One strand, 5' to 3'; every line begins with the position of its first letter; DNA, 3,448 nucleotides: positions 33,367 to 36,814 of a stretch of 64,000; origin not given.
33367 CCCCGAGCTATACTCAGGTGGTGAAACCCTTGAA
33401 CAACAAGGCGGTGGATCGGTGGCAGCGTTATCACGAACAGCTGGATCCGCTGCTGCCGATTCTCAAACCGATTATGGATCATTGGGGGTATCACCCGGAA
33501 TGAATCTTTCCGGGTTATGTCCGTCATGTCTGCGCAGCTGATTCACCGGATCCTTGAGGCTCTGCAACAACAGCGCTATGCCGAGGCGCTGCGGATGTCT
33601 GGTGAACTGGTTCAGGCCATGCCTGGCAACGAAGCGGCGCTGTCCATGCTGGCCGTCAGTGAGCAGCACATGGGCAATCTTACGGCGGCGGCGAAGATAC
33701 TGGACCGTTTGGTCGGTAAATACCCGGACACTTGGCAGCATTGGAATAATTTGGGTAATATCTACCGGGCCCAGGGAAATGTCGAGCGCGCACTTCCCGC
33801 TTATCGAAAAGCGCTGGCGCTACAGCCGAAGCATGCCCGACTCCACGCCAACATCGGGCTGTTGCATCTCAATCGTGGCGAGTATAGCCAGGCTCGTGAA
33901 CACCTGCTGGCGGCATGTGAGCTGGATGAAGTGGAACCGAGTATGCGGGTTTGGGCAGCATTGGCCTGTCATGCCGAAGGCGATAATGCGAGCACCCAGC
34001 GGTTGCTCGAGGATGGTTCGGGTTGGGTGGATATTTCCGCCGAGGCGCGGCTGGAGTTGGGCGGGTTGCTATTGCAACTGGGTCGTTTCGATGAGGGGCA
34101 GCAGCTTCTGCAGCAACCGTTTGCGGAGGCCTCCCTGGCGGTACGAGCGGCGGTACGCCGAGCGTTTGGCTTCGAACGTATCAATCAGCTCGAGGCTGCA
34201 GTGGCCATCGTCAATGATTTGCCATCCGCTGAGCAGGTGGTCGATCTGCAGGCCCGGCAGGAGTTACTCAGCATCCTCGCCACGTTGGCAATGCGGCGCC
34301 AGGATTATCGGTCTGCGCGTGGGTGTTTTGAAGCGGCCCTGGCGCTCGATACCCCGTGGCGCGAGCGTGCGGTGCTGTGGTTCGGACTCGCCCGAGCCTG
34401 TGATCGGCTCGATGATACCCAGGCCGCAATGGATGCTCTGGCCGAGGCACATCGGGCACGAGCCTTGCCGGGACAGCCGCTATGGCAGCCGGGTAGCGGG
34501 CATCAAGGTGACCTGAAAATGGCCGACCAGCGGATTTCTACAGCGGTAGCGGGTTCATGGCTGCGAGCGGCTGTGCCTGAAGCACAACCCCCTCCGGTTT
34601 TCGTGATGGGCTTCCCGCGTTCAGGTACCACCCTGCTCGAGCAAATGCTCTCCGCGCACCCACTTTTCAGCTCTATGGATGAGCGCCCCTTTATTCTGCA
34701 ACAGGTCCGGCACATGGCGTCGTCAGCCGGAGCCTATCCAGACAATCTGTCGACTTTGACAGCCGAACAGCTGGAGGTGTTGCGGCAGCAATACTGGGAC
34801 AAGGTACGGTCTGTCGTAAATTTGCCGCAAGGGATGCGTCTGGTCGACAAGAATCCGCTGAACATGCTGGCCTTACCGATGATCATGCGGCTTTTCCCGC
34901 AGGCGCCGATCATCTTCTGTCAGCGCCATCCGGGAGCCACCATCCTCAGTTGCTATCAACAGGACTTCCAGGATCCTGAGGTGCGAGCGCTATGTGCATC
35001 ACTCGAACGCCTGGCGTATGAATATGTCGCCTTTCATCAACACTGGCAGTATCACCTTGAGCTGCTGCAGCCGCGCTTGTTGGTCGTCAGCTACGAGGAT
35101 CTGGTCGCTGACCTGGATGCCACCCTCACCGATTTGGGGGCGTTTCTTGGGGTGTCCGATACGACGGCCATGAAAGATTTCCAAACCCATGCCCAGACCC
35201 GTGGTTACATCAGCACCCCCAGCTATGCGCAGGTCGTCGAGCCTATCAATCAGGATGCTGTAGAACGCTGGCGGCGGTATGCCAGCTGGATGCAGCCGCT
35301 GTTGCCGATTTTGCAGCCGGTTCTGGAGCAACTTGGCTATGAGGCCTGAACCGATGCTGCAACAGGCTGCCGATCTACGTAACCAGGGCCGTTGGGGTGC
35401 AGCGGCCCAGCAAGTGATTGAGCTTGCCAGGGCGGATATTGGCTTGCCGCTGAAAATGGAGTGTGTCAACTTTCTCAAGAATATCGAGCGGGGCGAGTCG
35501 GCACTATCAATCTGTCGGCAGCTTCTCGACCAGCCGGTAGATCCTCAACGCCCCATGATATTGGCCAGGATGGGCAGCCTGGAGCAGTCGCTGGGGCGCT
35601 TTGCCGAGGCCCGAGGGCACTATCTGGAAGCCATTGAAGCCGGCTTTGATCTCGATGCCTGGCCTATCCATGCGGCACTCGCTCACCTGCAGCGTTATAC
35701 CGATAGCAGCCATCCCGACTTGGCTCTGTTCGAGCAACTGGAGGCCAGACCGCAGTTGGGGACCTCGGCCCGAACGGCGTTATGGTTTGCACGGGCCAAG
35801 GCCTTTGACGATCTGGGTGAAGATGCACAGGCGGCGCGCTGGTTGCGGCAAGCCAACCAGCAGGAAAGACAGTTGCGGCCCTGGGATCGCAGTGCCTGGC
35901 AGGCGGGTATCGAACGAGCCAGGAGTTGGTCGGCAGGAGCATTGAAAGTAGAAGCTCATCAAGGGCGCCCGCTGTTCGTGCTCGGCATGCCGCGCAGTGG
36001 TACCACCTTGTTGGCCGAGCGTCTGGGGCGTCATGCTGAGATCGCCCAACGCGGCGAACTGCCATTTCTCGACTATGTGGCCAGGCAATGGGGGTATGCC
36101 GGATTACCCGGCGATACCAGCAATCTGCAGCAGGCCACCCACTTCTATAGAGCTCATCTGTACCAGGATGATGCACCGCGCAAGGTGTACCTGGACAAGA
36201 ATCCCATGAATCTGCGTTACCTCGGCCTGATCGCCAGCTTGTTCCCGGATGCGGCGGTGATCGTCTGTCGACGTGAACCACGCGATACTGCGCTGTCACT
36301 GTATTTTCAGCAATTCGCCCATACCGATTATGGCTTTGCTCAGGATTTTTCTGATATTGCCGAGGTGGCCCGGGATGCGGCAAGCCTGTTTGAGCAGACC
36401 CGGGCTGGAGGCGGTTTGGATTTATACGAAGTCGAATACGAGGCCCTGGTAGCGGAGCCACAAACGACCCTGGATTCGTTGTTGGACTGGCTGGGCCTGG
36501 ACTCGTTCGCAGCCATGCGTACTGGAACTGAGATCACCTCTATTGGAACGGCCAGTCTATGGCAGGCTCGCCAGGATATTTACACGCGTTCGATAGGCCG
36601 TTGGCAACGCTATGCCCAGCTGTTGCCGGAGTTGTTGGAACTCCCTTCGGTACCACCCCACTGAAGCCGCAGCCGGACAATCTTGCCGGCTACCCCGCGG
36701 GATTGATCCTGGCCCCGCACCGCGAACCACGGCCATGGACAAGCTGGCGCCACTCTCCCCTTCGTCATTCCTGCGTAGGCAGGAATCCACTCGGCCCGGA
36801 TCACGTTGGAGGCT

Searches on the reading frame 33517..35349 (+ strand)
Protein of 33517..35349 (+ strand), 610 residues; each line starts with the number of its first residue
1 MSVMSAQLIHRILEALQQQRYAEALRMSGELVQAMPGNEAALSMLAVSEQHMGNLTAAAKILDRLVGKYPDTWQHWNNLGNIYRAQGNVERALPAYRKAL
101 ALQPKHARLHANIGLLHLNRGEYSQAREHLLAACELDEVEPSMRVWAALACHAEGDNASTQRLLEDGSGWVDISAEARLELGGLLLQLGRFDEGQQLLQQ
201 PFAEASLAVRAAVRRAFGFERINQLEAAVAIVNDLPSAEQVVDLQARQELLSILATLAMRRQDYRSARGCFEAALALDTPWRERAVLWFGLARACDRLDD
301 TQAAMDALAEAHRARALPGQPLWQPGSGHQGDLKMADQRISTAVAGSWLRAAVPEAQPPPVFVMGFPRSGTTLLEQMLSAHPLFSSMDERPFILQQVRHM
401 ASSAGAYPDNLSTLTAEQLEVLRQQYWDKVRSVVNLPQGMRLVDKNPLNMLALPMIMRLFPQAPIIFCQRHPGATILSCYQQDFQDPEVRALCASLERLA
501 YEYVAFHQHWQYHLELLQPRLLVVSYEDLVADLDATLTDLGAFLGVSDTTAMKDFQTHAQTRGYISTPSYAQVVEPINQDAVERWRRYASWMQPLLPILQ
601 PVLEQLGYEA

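Call 62: search_protein_families(library=pfam, max_evalue=1e-12, proteins=[window:33517-35349:+])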
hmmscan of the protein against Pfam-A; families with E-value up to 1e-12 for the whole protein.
window:33517-35349:+ (610 aa): 8 families
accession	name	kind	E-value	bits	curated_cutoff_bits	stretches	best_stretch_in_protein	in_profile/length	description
PF13469.12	Sulfotransfer_3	-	9.9e-34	117.9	27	1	360-547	1-213/216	Sulfotransferase family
PF13432.12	TPR_16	-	9.7e-25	87.1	32.7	0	45-106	3-64/65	Tetratricopeptide repeat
PF14559.12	TPR_19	-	2.4e-23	82.6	25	0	15-78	1-63/68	Tetratricopeptide repeat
PF07719.23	TPR_2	-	2.3e-21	74.5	27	0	76-106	4-34/34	Tetratricopeptide repeat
PF00515.34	TPR_1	-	8.1e-17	60.7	27.8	0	76-106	4-34/34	Tetratricopeptide repeat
PF13181.12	TPR_8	-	6.7e-16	57.5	25.7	0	76-106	4-34/34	Tetratricopeptide repeat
PF13428.12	TPR_14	-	1.6e-15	56.5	23.5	0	76-111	4-39/44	Tetratricopeptide repeat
PF13424.12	TPR_12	-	1.7e-15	57.4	30.1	0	75-138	5-76/77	Tetratricopeptide repeat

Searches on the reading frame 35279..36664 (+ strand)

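Call 62: search_protein_families(library=pfam, max_evalue=1e-12, proteins=[window:35279-36664:+])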
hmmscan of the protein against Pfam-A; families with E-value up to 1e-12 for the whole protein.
window:35279-36664:+ (461 aa): 1 family
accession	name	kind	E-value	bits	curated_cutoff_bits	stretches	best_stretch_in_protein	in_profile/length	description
PF13469.12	Sulfotransfer_3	-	1.8e-31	110.5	27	1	231-408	1-213/216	Sulfotransferase family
